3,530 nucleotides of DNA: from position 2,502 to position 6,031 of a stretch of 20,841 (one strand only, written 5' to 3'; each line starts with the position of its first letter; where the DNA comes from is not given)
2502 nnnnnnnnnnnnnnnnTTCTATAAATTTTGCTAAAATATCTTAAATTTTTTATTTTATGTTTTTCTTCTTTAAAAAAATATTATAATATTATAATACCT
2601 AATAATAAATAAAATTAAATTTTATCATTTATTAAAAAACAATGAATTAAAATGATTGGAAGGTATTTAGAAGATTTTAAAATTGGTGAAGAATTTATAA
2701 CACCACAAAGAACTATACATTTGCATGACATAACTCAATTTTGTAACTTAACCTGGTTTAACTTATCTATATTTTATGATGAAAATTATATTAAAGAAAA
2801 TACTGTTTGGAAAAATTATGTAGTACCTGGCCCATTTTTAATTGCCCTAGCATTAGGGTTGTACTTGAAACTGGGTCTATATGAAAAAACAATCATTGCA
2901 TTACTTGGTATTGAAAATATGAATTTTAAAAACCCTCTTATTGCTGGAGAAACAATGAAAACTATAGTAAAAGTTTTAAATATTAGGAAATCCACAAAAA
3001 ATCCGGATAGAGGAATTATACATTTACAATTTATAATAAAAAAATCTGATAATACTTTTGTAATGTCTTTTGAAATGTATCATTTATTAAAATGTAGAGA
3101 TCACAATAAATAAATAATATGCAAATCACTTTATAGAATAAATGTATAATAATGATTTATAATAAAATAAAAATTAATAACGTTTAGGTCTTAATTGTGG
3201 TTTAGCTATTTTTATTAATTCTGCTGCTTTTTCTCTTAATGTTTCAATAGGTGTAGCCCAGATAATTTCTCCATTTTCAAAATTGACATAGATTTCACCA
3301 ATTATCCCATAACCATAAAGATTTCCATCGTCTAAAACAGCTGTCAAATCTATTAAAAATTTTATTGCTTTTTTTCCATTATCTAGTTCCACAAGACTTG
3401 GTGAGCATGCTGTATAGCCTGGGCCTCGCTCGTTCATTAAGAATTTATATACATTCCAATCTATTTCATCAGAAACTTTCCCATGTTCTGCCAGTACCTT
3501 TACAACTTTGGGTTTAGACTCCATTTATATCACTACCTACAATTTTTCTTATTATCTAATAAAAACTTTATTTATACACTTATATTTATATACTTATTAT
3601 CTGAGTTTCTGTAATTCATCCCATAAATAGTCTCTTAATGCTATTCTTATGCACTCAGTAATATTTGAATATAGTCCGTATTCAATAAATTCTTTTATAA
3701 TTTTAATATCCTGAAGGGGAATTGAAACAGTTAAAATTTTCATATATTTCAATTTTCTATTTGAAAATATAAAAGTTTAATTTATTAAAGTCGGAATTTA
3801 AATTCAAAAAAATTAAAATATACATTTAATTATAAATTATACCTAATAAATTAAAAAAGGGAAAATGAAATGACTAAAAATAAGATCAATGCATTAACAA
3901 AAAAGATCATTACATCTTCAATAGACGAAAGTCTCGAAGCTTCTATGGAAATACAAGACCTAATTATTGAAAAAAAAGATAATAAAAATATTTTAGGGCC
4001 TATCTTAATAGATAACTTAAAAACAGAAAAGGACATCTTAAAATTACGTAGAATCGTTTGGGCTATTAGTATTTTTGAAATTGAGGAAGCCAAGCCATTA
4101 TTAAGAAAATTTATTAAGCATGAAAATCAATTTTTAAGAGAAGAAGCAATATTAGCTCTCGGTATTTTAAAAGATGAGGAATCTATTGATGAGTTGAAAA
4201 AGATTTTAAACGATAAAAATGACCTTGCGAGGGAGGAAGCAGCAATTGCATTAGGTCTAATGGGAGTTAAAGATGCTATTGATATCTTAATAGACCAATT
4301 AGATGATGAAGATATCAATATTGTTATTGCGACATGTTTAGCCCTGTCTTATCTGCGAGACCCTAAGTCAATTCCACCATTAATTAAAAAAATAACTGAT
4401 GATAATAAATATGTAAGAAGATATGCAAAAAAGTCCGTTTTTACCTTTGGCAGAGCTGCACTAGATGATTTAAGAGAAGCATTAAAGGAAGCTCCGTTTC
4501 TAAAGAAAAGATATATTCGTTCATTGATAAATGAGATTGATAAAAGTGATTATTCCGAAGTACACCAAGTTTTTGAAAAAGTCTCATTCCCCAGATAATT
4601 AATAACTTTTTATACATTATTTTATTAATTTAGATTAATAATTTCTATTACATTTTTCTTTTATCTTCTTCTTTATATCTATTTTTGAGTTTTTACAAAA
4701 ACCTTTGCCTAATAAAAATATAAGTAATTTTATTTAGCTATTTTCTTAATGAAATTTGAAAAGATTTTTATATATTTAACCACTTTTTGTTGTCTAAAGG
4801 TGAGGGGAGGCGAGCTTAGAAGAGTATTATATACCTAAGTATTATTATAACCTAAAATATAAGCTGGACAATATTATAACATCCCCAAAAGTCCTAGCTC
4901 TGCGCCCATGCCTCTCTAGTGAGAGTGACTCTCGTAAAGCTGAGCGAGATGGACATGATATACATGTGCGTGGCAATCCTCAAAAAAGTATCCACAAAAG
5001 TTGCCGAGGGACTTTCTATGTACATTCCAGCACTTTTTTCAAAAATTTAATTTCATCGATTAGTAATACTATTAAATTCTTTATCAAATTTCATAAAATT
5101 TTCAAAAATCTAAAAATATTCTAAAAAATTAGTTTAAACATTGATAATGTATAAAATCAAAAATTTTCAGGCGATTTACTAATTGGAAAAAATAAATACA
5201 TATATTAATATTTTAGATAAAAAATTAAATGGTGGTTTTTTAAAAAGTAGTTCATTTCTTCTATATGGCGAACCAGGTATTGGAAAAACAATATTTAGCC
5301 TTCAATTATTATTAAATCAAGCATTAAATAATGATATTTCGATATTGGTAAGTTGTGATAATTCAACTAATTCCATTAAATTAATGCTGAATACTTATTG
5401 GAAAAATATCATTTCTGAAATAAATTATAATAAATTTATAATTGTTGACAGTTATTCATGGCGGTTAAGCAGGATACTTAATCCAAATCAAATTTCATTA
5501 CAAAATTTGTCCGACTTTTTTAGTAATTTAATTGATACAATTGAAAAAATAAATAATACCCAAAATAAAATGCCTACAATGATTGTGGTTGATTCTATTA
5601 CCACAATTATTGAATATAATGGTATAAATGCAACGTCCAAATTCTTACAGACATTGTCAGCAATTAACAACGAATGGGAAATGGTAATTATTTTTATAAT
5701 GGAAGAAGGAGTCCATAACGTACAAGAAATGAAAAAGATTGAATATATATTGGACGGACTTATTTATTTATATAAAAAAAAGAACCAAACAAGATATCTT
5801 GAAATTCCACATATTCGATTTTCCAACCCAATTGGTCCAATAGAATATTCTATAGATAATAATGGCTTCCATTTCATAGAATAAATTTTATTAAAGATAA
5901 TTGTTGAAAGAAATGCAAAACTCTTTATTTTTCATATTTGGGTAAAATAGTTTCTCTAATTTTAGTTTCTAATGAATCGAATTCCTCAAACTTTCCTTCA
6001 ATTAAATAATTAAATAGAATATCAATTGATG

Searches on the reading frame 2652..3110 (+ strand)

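Call 41: search_protein_families(library=pfam, proteins=[window:2652-3110:+], max_evalue=0.001)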
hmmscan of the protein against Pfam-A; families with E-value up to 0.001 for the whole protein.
window:2652-3110:+ (153 aa): 1 family
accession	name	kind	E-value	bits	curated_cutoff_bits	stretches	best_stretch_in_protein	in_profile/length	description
PF01575.25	MaoC_dehydratas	-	0.00026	21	27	1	11-116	6-109/123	MaoC like domain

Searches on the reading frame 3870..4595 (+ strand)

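Call 41: search_protein_families(library=pfam, proteins=[window:3870-4595:+], max_evalue=0.001)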
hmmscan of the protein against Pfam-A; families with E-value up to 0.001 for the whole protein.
window:3870-4595:+ (242 aa): 5 families
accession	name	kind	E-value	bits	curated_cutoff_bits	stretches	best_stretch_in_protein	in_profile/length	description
PF13646.12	HEAT_2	-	1.5e-35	121.8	27.7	3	108-186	3-82/88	HEAT repeats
PF03130.22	HEAT_PBS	-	5e-17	60.9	20.9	1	89-115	1-27/27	PBS lyase HEAT-like repeat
PF13513.12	HEAT_EZ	-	7.2e-11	42.8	27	0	106-130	30-54/55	HEAT-like repeat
PF02985.28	HEAT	-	2.6e-07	30.7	23.5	0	109-129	5-25/31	HEAT repeat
PF00514.29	Arm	-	0.00076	19.9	20.6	0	136-162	13-39/41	Armadillo/beta-catenin-like repeat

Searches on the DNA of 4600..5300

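Call 4: search_rna_families(source=window, start=4600, end=5300, threshold=evalue, max_evalue=10, show_alignments=4)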
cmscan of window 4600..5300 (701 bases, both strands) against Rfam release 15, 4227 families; matches with E-value up to 10: 2.
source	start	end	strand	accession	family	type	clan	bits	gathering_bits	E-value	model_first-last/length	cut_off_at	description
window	4736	4839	-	RF02120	FTX_2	Gene; lncRNA;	-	15.3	48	2.9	1-97/97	no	FTX transcript, XIST regulator conserved region 2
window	4663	4708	-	RF00032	Histone3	Cis-reg;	-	14.6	34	0.89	1-46/46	no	Histone 3' UTR stem-loop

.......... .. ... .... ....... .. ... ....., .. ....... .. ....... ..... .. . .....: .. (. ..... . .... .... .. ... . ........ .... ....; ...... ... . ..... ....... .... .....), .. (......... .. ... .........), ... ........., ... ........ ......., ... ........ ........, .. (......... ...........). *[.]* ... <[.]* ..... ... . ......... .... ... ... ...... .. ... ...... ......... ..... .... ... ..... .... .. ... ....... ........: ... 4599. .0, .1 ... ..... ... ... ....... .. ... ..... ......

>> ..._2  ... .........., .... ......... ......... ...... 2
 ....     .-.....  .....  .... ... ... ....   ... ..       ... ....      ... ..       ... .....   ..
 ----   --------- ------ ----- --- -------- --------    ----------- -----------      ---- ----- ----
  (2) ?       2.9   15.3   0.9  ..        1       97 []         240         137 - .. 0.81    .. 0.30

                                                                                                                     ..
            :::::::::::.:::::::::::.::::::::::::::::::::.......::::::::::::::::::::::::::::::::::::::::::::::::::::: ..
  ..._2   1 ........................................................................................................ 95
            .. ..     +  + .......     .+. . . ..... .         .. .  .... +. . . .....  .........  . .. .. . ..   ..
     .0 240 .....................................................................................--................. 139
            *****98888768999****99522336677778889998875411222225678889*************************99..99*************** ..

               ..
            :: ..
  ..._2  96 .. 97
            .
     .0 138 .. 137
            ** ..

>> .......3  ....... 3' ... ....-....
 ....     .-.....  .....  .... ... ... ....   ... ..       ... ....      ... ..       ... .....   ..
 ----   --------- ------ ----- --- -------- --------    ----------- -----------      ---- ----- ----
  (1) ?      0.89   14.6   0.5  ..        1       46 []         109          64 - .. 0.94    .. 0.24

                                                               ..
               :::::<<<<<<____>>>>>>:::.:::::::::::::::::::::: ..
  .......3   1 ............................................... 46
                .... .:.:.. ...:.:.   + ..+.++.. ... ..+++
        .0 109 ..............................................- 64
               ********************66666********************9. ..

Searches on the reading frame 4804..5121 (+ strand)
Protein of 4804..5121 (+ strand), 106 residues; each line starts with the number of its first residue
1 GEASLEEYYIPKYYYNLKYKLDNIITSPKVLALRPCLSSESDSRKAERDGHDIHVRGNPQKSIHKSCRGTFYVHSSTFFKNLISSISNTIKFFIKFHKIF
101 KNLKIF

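Call 15: search_protein_families(library=pfam, proteins=[window:4804-5121:+], max_evalue=1)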
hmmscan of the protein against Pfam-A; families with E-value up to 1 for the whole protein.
window:4804-5121:+ (106 aa): 0 families

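Call 16: search_protein_families(library=ncbifam, proteins=[window:4804-5121:+], max_evalue=1)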
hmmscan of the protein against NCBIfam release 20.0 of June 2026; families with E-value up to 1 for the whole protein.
window:4804-5121:+ (106 aa): 0 families

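Call 34: search_protein_representatives(protein=window:4822-5083:+)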
Query: 87 residues. Proteins with E-value up to 0.001 (for the whole library): 6; up to 1e-10: 0; up to 1e-30: 0. The best 6 are listed.
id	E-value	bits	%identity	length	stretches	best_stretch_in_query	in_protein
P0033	2.2e-09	53.3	45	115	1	17-85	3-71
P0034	7.6e-09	51.6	58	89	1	42-86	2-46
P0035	3.2e-05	40.0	30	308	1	6-81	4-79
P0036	9.3e-05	38.6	31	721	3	10-61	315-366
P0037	2.8e-04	37.1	36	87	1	30-85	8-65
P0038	7.6e-04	35.7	33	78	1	8-76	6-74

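Call 36: search_protein_families(library=pfam, proteins=[P0035, P0036], max_evalue=0.01)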
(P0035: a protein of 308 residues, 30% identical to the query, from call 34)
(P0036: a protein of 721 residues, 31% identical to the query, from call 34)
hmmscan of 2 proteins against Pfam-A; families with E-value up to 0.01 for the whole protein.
P0035 (308 aa): 3 families
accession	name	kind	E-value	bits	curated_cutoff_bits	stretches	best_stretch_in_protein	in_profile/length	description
PF13610.12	DDE_Tnp_IS240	-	1.2e-09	38.8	27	1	137-221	4-91/139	DDE domain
PF03050.20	DDE_Tnp_IS66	-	4.4e-05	23.5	23.1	1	132-259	65-190/284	Transposase IS66 family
PF00665.32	rve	-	0.0043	17.7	32.6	0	134-213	5-90/102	Integrase core domain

P0036 (721 aa): 4 families
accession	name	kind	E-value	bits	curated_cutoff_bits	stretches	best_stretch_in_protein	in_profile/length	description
PF12419.13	DUF3670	-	1.2e-05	25.5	27.6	0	281-317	84-120/136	SNF2 Helicase protein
PF22172.1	C2c1_helical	-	0.0015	18.7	27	0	205-304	54-153/168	CRISPR-associated endonuclease C2c1 second helical domain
PF23384.1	DUF7098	-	0.0018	18.7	27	0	355-384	10-39/81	Family of unknown function (DUF7098)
PF21955.1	CarG-like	-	0.0059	17.2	28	0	142-183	39-80/144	Carbapenem resistance protein CarG-like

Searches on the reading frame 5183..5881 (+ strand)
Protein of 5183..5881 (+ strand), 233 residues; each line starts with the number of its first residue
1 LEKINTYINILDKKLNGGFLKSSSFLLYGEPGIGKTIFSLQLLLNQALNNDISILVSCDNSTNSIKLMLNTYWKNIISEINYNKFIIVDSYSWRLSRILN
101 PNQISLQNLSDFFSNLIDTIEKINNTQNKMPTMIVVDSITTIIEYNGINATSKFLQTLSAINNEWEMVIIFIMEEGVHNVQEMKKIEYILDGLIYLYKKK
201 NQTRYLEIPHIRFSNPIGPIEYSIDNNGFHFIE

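Call 41: search_protein_families(library=pfam, proteins=[window:5183-5881:+], max_evalue=0.001)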
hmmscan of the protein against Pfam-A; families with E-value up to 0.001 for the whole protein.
window:5183-5881:+ (233 aa): 9 families
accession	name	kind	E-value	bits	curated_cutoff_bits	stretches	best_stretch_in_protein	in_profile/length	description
PF06745.19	ATPase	-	1.2e-27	97.2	26.6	1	4-230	1-225/231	KaiC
PF07088.17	GvpD_P-loop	-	1.5e-07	32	24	1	23-204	11-179/189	GvpD gas vesicle protein, P-loop domain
PF13479.12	AAA_24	-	2e-06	28.3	27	1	24-144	4-78/195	AAA domain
PF13401.12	AAA_22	-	4.7e-06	27.4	27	1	24-178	7-127/130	AAA domain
PF23365.1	DUF7090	-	1.1e-05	25.7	27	1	104-198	91-184/192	Family of unknown function (DUF7090)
PF05763.18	DUF835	-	0.00013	22.2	33.1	1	94-187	46-133/136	Protein of unknown function (DUF835)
PF03796.21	DnaB_C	-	0.00014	21.8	27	1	4-171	2-174/255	DnaB-like helicase C terminal domain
PF20720.3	nSTAND3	-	0.00035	20.8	27.2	0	25-75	20-67/155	Novel STAND NTPase 3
PF13481.12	AAA_25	-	0.00085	19.4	27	0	15-48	25-59/195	AAA domain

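Call 50: find_related_loci(query=window:5183-5881:+, collection=metagenome_contigs, flank=2500)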
Query window:5183-5881:+ (233 aa) in metagenome_contigs; peptide patterns used: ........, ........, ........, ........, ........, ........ (x = any residue, [..] = any of these).
217 stretches matched a pattern; 2 encode a relative of the query (tblastn E <= 1e-3); 2 distinct loci.
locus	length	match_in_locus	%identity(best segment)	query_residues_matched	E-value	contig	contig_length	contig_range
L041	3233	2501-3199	97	1-233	8e-154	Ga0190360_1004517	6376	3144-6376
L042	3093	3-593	98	37-233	6e-129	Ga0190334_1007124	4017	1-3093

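Call 59: find_encoding_contigs(protein=window:5183-5881:+, flank=1200, max_places=10)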
Protein window:5183-5881:+ (233 aa): 2 contigs read that carry it; 1 place shown.
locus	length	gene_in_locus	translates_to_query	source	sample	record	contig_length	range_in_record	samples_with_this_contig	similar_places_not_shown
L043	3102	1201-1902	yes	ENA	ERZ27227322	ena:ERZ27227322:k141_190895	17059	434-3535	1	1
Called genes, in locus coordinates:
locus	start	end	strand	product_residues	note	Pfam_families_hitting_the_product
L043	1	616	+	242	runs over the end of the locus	PF13646:HEAT_2, PF03130:HEAT_PBS (faint), PF02985:HEAT (faint), PF13513:HEAT_EZ (faint), PF13646:HEAT_2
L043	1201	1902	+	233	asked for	PF06745:ATPase, PF07088:GvpD_P-loop, PF13401:AAA_22 (weak), PF13479:AAA_24 (weak), PF23365:DUF7090 (weak), PF05763:DUF835 (faint)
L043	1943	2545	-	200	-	-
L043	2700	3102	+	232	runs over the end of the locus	-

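Call 60: find_encoding_contigs(protein=L041:2501-3199:+, flank=1200, max_places=10)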
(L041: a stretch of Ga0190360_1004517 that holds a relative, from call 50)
Protein L041:2501-3199:+ (233 aa): 6 contigs read that carry it; 4 places shown.
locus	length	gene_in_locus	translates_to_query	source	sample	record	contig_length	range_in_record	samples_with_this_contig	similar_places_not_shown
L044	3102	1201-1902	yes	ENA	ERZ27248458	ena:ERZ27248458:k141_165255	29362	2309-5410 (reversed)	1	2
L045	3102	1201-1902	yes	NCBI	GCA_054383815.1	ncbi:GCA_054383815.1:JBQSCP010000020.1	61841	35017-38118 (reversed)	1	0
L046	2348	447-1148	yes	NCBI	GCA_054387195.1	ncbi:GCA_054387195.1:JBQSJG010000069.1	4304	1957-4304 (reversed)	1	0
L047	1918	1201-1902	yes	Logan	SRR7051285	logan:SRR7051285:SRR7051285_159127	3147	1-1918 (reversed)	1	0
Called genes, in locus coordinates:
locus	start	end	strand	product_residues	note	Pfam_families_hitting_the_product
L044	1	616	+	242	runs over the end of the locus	PF13646:HEAT_2, PF03130:HEAT_PBS (faint), PF02985:HEAT (faint), PF13513:HEAT_EZ (faint), PF13646:HEAT_2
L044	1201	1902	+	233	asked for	PF06745:ATPase, PF07088:GvpD_P-loop (weak), PF13479:AAA_24 (weak), PF23365:DUF7090 (faint)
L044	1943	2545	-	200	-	-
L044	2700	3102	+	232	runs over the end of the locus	-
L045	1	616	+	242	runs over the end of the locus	PF13646:HEAT_2, PF03130:HEAT_PBS (faint), PF02985:HEAT (faint), PF13513:HEAT_EZ (faint), PF13646:HEAT_2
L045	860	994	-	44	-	-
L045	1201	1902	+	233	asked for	PF06745:ATPase, PF07088:GvpD_P-loop (weak), PF13479:AAA_24 (weak), PF23365:DUF7090 (faint)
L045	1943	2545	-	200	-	-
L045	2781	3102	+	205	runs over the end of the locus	-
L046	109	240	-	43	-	-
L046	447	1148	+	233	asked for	PF06745:ATPase, PF07088:GvpD_P-loop (weak), PF13479:AAA_24 (weak), PF23365:DUF7090 (faint)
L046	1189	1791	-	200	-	-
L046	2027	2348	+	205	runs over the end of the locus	-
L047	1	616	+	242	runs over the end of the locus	PF13646:HEAT_2, PF03130:HEAT_PBS (faint), PF02985:HEAT (faint), PF13513:HEAT_EZ (faint), PF13646:HEAT_2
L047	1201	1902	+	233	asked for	PF06745:ATPase, PF07088:GvpD_P-loop (weak), PF13479:AAA_24 (weak), PF23365:DUF7090 (faint)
